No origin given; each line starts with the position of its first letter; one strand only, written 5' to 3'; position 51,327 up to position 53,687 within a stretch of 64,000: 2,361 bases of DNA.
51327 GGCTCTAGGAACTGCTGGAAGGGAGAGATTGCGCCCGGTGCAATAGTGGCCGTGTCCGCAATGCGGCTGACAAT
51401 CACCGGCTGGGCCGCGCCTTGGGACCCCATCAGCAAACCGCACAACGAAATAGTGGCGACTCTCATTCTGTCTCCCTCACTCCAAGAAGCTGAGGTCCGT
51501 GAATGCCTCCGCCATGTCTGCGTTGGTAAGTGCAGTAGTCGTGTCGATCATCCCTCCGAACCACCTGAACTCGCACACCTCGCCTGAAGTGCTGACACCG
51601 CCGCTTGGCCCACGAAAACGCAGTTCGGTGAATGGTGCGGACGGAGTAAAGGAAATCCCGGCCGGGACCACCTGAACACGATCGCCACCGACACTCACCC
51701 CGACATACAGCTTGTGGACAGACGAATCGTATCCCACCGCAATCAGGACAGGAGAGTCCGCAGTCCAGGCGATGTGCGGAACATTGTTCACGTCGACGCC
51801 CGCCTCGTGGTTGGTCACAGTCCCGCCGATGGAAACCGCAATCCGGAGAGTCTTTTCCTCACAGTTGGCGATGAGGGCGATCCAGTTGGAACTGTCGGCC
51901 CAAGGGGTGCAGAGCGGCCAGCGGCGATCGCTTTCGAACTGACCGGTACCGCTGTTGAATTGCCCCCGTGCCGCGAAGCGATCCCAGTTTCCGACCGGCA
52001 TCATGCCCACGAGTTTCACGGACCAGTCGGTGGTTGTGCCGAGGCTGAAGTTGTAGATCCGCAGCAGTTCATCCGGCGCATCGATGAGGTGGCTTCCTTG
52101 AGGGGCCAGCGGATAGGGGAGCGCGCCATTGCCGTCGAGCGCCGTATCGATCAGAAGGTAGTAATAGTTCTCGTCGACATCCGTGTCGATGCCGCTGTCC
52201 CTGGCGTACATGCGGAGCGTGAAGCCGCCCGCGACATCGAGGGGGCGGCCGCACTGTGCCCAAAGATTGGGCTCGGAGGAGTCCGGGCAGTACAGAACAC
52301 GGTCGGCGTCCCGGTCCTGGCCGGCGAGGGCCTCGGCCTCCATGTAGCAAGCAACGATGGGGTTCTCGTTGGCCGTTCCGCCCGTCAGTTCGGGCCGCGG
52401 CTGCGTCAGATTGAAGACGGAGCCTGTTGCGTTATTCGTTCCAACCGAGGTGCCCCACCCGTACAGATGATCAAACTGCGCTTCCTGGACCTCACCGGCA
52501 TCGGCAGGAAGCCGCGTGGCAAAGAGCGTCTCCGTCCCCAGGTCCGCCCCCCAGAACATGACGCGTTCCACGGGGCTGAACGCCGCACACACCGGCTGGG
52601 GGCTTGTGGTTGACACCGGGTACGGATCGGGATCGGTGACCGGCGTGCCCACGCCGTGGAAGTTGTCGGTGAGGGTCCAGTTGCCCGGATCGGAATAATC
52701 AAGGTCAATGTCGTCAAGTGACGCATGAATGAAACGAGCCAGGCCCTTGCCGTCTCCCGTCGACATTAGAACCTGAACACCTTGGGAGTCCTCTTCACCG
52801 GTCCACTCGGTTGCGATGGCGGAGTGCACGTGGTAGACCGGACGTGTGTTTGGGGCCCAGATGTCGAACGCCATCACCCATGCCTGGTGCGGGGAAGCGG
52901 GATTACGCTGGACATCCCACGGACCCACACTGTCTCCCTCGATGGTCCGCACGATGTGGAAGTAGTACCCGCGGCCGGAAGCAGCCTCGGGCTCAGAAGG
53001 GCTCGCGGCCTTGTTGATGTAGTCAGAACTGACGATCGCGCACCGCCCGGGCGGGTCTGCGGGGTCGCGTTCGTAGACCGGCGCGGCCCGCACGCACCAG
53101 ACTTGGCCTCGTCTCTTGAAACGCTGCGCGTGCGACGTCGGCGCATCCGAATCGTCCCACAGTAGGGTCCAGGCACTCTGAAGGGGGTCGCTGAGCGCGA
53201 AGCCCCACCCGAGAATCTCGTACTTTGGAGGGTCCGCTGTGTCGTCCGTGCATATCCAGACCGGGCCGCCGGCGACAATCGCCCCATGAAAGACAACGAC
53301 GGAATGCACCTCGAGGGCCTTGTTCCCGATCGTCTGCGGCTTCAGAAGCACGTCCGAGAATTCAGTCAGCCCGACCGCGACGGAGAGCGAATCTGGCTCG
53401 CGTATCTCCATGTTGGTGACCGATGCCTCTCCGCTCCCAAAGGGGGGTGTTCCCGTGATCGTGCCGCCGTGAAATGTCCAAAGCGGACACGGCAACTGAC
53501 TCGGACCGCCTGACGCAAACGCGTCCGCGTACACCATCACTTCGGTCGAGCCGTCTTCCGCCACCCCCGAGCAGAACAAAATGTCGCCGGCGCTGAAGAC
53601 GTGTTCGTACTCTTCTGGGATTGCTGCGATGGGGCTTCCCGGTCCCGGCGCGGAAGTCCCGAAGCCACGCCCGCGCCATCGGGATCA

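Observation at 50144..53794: Lower-GC three-gene cassette: small ORF, then a 686-aa unknown, then a dockerin-tailed repeat protein, wedged between a signalling operon and an ECF sigma fragment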

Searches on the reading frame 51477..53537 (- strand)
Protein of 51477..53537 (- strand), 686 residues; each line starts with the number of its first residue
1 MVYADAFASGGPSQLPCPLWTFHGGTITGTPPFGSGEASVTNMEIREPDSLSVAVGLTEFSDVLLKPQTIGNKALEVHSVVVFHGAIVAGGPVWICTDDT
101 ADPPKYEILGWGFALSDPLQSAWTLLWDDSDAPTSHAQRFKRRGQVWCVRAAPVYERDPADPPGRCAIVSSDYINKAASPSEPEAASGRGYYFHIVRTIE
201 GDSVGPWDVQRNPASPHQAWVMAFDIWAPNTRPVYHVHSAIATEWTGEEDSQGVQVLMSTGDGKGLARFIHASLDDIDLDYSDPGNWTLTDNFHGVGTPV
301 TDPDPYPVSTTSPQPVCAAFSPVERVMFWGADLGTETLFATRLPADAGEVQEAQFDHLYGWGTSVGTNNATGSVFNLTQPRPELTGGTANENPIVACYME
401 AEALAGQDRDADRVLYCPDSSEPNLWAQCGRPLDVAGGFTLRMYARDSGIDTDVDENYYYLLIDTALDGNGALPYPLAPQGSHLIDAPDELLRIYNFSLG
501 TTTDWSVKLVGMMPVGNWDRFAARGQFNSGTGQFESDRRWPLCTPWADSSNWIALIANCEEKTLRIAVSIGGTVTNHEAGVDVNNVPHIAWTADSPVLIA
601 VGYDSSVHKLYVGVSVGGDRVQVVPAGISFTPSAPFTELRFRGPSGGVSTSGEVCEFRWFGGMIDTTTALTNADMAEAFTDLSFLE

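Call 5: search_protein_families(library=pfam, proteins=[window:51477-53537:-], max_evalue=0.1)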
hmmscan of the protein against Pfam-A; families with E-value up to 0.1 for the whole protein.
window:51477-53537:- (686 aa): 0 families

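Call 6: search_protein_families(library=ncbifam, proteins=[window:51477-53537:-], max_evalue=0.1)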
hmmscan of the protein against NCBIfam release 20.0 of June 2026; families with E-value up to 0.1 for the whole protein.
window:51477-53537:- (686 aa): 0 families

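Call 7: search_protein_families(library=phrogs, proteins=[window:51477-53537:-], max_evalue=0.1)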
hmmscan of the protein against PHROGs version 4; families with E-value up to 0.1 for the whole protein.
window:51477-53537:- (686 aa): 0 families

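Call 8: search_solved_structures(query=window:51477-53537:-, max_evalue=10)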
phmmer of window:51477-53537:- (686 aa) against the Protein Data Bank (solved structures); distinct sequences matched with E-value up to 10: 0.

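Call 9: find_homologous_proteins(query=window:51477-53537:-, max_evalue=0.001)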
Query window:51477-53537:- (686 aa): 2 proteins with E <= 0.001 among 8000 candidates.
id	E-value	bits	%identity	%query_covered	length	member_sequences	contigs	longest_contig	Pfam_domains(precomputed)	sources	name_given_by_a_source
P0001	0.0e+0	1617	100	100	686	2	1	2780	-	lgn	-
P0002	1.4e-123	432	38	54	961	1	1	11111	-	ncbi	-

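Call 12: find_encoding_contigs(protein=P0002, flank=10000)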
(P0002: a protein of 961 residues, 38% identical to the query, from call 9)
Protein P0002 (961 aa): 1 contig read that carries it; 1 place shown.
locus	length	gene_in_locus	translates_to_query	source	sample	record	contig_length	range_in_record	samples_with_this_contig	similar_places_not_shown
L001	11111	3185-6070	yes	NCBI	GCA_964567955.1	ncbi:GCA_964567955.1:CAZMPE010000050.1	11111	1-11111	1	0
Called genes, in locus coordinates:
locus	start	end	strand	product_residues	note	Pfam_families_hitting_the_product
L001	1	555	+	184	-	?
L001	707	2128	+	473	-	PF10459:Peptidase_S46 (faint), PF00089:Trypsin, PF13365:Trypsin_2, PF00595:PDZ, PF13180:PDZ_2, PF17820:PDZ_6, PF13180:PDZ_2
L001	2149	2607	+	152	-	PF00692:dUTPase, PF22769:DCD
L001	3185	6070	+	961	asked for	-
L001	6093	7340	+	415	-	-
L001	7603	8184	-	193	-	PF02525:Flavodoxin_2, PF03358:FMN_red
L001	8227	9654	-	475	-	PF00575:S1, PF23459:S1_RRP5 (weak)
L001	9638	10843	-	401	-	PF01408:GFO_IDH_MocA, PF22725:GFO_IDH_MocA_C3, PF02894:GFO_IDH_MocA_C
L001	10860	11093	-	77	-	PF00085:Thioredoxin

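Call 14: search_protein_families(library=ncbifam, proteins=[L001:6093-7340:+, P0002], max_evalue=0.1)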
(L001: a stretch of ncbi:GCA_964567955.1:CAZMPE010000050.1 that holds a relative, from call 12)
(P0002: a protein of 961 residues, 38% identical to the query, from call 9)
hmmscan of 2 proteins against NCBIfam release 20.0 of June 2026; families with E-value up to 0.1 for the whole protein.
L001:6093-7340:+ (415 aa): 1 family
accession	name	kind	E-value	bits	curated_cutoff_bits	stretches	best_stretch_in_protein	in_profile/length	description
TIGR05002.1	NxxGxxAF_repeat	domain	1.1e-12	47.7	50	3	270-306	11-55/57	choice-of-anchor tandem repeat NxxGxxAF-containing protein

P0002 (961 aa): 0 families
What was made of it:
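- On TIGR05002 NxxGxxAF choice-of-anchor repeat protein: The L001 partner scores 47.7, just below the cut-off (call 14).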

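Call 17: search_protein_representatives(protein=window:51477-53537:-)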
Query: 686 residues. Proteins with E-value up to 0.001 (for the whole library): 69; up to 1e-10: 46; up to 1e-30: 23. The best 69 are listed.
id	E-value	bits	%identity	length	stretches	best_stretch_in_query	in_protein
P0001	0.0e+00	1616.9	100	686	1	1-686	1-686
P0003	9.0e-138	477.0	47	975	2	67-429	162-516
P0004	2.2e-123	429.5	44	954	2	19-444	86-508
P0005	1.8e-86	307.4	44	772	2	1-430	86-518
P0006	2.0e-81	290.7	39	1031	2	440-685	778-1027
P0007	7.0e-78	279.0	41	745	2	438-686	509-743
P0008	1.0e-76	275.1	37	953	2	440-685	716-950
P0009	1.5e-74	268.0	37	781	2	439-685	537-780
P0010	9.6e-66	238.9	36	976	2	436-686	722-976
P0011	7.3e-65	236.0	34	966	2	367-686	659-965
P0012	1.9e-62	228.0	36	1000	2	282-684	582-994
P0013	1.5e-59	218.5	37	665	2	438-686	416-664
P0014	7.8e-59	216.1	42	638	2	436-686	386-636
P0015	1.5e-55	205.2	52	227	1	455-685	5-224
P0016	1.9e-49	185.0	40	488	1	77-429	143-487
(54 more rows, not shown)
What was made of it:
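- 51480..52220 (-): C-terminal LamG-like (concanavalin-A-like) jelly-roll domain of gene 1. This is the best-conserved part of the family (call 17).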

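Call 22: find_related_loci(query=A2, collection=genome_contigs, flank=10000)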
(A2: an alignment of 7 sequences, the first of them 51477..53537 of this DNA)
Query A2 (686 aa) in genome_contigs; peptide patterns used: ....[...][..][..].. (x = any residue, [..] = any of these).
47 stretches matched a pattern; 7 encode a relative of the query (tblastn E <= 1e-3); 7 distinct loci.
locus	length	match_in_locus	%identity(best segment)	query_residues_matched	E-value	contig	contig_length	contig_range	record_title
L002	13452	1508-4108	36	19-686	1e-68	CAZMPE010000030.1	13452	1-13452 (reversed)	MAG TPA_asm: uncultured Phycisphaeraceae bacterium isolate SRP237561_co1_283 genome assembly, contig: NODE_8344_length_1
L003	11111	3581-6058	38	58-685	3e-63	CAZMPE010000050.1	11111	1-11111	MAG TPA_asm: uncultured Phycisphaeraceae bacterium isolate SRP237561_co1_283 genome assembly, contig: NODE_11250_length_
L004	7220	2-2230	44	112-686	9e-54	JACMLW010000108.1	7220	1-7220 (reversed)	MAG: Phycisphaerales bacterium isolate ES-bin-47 ES-bin-47-contig-k141_7117818, whole genome shotgun sequence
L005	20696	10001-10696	39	444-686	8e-46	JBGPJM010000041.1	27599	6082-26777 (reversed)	MAG: Phycisphaerae bacterium isolate OBJ_0618_7090110_309 k141_7120857_length_27599_cov_16.0029, whole genome shotgun se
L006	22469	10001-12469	31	106-686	9e-39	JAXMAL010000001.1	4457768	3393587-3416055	MAG: Phycisphaerales bacterium isolate STL-PLA9 C1.90.fa-1, whole genome shotgun sequence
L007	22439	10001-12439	39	60-686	2e-38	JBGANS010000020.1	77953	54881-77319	MAG: Phycisphaerales bacterium isolate MAG_MBR_H10.70 MBRH10-70_opera_contig_1362, whole genome shotgun sequence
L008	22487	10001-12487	31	106-686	8e-35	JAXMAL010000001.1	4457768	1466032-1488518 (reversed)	MAG: Phycisphaerales bacterium isolate STL-PLA9 C1.90.fa-1, whole genome shotgun sequence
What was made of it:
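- All seven genome loci come from Phycisphaerae or Phycisphaerales MAGs (call 22).
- Tried and rejected: It was repeated with A2 (call 22).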

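Call 28: predict_structure(alignment_id=A1)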
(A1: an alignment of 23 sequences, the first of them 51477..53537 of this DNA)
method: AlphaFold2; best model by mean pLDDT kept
length: 686 residues; sequences in the alignment: 23
mean_pLDDT: 72.7   pTM: 0.69
mean pLDDT of the five models: 72.7, 71.2, 70.7, 69.4, 67.2
residues with pLDDT >= 90: 163; 70-90: 264; 50-70: 135; < 50: 124
segments of 3 or more residues with pLDDT < 50: 1-16, 25-33, 295-305, 362-372, 403-410, 430-490
pLDDT, mean of each block of 10 residues (from residue 1): 30 45 52 57 84 79 90 91 87 94 90 82 86 68 83 87 91 70 69 92 87 66 75 73 87 91 70 90 90 55 47 78 89 72 73 74 40 69 64 76 47 74 73 28 36 40 38 40 40 81 93 60 64 73 89 87 88 89 66 76 96 81 88 91 63 68 92 85 76
secondary structure, 60 per line:
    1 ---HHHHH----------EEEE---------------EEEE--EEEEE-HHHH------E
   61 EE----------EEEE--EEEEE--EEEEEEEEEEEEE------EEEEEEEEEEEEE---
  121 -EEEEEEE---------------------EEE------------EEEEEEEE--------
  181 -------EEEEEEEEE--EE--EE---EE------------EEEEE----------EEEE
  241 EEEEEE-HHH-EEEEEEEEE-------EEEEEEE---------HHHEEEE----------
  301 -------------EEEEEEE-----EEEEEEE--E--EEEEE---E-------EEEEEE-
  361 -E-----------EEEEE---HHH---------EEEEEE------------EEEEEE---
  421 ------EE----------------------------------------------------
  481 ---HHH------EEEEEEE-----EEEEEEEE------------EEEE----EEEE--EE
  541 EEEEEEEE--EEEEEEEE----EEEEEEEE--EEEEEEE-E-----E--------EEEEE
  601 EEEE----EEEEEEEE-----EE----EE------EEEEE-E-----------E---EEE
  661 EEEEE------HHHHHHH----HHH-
elements in order (helices of 4 or more, strands of 3 or more residues): H4-8 E19-22 E38-41 E44-48 H50-53 E60-62 E73-76 E79-83 E86-98 E105-117 E122-128 E150-152 E165-172 E188-196 E222-226 E237-246 E252-260 E268-274 E287-290 E314-320 E326-332 E338-342 E354-359 E374-378 E394-399 E412-417 E493-499 E505-512 E525-528 E533-536 E539-548 E551-558 E563-570 E573-579 E596-604 E609-616 E636-640 E658-665 H672-678
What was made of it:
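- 52203..52256 (-): Scar of an internal deletion in gene 1 (LWAQCG-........-FTLRMY). About 200 residues are missing: the last propeller blade and the middle beta-sandwich. The 686-aa model has pLDDT below 50 over residues 430-490 (call 28).
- The model has low confidence around the scar (call 28).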

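Call 31: fold_search(model_id=the predicted structure, library=pdb)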
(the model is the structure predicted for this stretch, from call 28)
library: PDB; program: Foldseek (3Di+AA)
matches with E <= 10: 1112; with E <= 0.001: 45
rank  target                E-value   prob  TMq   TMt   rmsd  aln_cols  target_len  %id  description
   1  6mly_B                3.5e-08  1.00  0.22  0.20  24.5       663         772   12  Bifunctional GH43-CE Bacteroides eggerthii, BACEGG_01304 (released 2019-10-02)
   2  6mly_C                1.1e-07  1.00  0.21  0.19  24.8       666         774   11  Bifunctional GH43-CE Bacteroides eggerthii, BACEGG_01304 (released 2019-10-02)
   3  3c2u_A                2.6e-07  1.00  0.21  0.25  25.6       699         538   10  Structure of the two subsite D-xylosidase from Selenomonas ruminantium in complex with 1,3-bis[tris(hydroxymethyl)meth (released 2008-04-22)
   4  3c2u_B                5.1e-07  1.00  0.16  0.20  26.3       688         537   11  Structure of the two subsite D-xylosidase from Selenomonas ruminantium in complex with 1,3-bis[tris(hydroxymethyl)meth (released 2008-04-22)
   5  8aa2_E                3.0e-06  1.00  0.23  0.29  15.8       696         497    9  Inactive levan utilisation machinery (utilisome) in the presence of levan fructo-oligosaccharides DP 15-25 (released 2023-06-07)
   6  5z5d                  3.5e-06  1.00  0.22  0.28  23.9       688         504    8  Crystal structure of a thermostable glycoside hydrolase family 43 {beta}-1,4-xylosidase from Geobacillus thermoleovorans (released 2018-04-25)
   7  1w0o                  1.1e-05  0.96  0.16  0.15  24.3       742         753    9  Vibrio cholerae sialidase (released 2004-07-08)
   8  1pz8_B                4.6e-05  1.00  0.15  0.47   9.2       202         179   12  Modulation of agrin function by alternative splicing and Ca2+ binding (released 2004-04-13)
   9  9h8i                  5.9e-05  0.99  0.23  0.30  14.8       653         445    9  Crystallization of B. licheniformis levanase (released 2025-04-30)
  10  1pz9_A                6.6e-05  1.00  0.15  0.45   8.5       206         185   12  Modulation of agrin function by alternative splicing and Ca2+ binding (released 2004-04-13)
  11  1pz7_A                6.6e-05  1.00  0.15  0.43  10.2       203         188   12  Modulation of agrin function by alternative splicing and Ca2+ binding (released 2004-04-13)
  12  7jvh_B                6.9e-05  0.84  0.14  0.17  25.8       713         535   10  Crystal structure of a GH43_12 retrieved from capybara gut metagenome (released 2021-09-08)
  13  1pz8_C                9.5e-05  1.00  0.15  0.45   8.4       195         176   12  Modulation of agrin function by alternative splicing and Ca2+ binding (released 2004-04-13)
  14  1pz8_D                1.0e-04  1.00  0.15  0.46   8.5       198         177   13  Modulation of agrin function by alternative splicing and Ca2+ binding (released 2004-04-13)
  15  5dg2_B                1.4e-04  1.00  0.16  0.70   3.7       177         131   10  Sugar binding protein - human galectin-2 (dimer) (released 2016-09-14)
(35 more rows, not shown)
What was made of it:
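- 51480..52220 (-): Galectins reached TM up to 0.70 (call 31).
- On Sialidase / BNR (Asp-box) propellers: V. cholerae sialidase and NanB appear at E 1e-5 to 1e-3 with TM 0.16-0.25 (call 31).
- On LamG / concanavalin-A-like lectin fold: Foldseek probability is 1.0, E about 1e-4, and target-normalised TM 0.4-0.5 for agrin, neurexin, laminin and TSP-N. Galectins reach up to 0.70 (call 31).
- Closest known: LamG / LNS. Same: The C-terminal ~245 residues match these domains with Foldseek probability 1.0 and target-normalised TM 0.4-0.5 (call 31).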
